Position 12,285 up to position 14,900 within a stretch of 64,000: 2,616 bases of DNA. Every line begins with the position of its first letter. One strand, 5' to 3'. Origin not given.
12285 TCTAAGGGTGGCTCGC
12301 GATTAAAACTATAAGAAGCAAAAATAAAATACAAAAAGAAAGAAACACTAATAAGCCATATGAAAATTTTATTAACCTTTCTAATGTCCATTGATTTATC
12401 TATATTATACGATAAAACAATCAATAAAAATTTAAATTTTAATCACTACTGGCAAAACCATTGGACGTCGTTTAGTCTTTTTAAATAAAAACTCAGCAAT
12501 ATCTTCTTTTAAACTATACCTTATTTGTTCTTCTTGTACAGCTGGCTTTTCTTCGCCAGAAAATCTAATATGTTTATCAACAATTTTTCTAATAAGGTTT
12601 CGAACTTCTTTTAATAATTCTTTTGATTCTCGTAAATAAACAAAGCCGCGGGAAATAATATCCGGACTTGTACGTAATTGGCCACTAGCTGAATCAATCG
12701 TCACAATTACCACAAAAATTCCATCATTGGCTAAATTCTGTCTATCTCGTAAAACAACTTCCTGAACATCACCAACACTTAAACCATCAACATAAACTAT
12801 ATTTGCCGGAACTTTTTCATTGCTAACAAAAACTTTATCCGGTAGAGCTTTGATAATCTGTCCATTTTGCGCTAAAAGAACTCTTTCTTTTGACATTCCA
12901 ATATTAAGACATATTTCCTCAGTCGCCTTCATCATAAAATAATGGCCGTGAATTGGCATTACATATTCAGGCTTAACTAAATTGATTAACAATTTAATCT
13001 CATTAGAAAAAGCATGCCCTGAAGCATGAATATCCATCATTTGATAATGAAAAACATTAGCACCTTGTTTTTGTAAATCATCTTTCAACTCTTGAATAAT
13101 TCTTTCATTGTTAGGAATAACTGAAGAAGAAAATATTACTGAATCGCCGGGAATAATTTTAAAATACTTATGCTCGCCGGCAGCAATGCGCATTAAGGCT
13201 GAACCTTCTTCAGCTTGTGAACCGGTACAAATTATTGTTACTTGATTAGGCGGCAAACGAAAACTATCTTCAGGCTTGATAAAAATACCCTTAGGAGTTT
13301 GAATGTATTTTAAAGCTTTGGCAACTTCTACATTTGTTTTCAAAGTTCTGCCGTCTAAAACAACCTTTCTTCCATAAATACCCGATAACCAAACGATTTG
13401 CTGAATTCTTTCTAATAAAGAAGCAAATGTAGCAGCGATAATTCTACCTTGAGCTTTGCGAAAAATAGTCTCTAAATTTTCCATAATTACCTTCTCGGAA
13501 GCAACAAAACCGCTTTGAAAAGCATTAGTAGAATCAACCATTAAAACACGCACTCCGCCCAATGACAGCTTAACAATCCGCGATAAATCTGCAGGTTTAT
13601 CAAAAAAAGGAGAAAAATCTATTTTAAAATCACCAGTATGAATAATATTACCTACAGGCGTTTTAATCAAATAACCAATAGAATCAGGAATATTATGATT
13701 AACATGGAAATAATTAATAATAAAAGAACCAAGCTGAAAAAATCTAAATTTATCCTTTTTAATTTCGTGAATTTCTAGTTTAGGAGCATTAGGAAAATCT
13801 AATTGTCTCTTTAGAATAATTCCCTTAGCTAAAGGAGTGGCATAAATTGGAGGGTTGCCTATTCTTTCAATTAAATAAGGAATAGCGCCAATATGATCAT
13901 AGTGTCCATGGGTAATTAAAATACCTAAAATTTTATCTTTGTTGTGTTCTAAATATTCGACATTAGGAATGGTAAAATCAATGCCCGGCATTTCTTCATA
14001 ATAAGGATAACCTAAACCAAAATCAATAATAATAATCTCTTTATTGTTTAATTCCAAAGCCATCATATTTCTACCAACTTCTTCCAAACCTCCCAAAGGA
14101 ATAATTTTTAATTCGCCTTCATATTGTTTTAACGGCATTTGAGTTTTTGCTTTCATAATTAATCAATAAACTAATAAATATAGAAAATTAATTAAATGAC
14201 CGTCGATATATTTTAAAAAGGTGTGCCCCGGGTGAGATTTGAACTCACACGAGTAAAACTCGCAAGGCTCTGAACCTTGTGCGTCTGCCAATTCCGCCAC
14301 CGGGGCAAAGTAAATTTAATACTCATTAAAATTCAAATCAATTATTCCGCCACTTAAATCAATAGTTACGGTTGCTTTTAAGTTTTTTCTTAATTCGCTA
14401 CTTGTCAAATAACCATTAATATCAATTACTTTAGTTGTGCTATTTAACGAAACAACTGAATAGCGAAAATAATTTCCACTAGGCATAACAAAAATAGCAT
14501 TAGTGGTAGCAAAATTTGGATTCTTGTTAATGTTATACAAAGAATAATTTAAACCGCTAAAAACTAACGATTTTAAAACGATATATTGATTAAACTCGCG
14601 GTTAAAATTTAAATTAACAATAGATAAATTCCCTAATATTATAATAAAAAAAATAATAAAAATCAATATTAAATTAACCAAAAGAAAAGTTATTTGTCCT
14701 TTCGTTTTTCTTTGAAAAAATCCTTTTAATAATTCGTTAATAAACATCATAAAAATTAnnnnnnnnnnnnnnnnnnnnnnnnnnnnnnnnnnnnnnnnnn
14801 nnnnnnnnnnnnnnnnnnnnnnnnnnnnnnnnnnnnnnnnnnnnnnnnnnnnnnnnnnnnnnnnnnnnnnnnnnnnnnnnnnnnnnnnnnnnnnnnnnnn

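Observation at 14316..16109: Three pilin-like genes translationally coupled to the 3' end of fusA (str operon)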

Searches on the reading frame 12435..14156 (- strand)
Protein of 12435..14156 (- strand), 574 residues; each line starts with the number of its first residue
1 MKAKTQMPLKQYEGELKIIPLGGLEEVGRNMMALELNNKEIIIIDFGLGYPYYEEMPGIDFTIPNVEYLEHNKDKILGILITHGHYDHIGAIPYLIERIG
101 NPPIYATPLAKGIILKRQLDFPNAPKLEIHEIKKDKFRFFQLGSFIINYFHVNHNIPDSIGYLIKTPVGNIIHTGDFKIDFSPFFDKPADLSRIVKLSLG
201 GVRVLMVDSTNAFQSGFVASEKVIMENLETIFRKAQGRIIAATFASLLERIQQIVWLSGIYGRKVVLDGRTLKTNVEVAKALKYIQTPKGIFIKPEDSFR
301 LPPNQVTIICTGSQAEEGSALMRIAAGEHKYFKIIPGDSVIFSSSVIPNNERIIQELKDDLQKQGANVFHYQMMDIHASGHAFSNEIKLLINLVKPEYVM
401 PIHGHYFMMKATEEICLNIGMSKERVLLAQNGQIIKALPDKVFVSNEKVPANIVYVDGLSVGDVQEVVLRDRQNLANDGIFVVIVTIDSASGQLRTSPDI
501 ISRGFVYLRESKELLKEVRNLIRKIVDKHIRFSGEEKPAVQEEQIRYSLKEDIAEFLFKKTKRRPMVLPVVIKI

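Call 4: search_protein_families(library=pfam, proteins=[window:12435-14156:-], max_evalue=0.1)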
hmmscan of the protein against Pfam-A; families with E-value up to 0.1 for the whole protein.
window:12435-14156:- (574 aa): 5 families
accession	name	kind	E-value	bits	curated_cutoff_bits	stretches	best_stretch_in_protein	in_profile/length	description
PF22505.1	RNase_J_b_CASP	-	2.7e-38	131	27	1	236-359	1-124/126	Ribonuclease J, beta-CASP domain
PF17770.6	RNase_J_C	-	2.3e-27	96.4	23.8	1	468-574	1-102/102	Ribonuclease J C-terminal domain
PF12706.13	Lactamase_B_2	-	2.7e-12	47.2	27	1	69-209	24-164/200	Beta-lactamase superfamily domain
PF00753.33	Lactamase_B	-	3.6e-12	47.1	22.7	1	28-178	5-151/196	Metallo-beta-lactamase superfamily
PF07521.17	RMMBL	-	3.2e-08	33.9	21.6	1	375-411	10-47/63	Zn-dependent metallo-hydrolase RNA specificity domain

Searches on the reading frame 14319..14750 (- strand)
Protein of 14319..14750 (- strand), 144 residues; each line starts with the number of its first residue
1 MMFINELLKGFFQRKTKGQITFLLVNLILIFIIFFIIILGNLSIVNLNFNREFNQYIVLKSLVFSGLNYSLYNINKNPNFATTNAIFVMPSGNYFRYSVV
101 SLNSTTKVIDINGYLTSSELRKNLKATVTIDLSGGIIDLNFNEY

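Call 4: search_protein_families(library=pfam, proteins=[window:14319-14750:-], max_evalue=0.1)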
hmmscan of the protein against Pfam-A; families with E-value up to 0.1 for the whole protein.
window:14319-14750:- (144 aa): 0 families

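Call 20: search_protein_families(library=ncbifam, proteins=[window:14319-14750:-], max_evalue=1)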
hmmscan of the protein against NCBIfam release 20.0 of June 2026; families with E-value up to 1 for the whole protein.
window:14319-14750:- (144 aa): 0 families

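Call 29: search_solved_structures(query=A3, max_evalue=5)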
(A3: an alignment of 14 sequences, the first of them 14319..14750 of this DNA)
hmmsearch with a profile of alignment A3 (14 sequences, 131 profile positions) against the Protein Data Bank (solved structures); distinct sequences matched with E-value up to 5: 2.
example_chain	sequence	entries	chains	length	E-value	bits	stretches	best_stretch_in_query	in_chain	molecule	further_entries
9f9u_A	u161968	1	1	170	0.28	14.3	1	73-114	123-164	Transcription elongation factor NusA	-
7pwg_M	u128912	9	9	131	0.73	12.9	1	92-120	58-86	Ribosomal protein L14 | 60S ribosomal protein eL14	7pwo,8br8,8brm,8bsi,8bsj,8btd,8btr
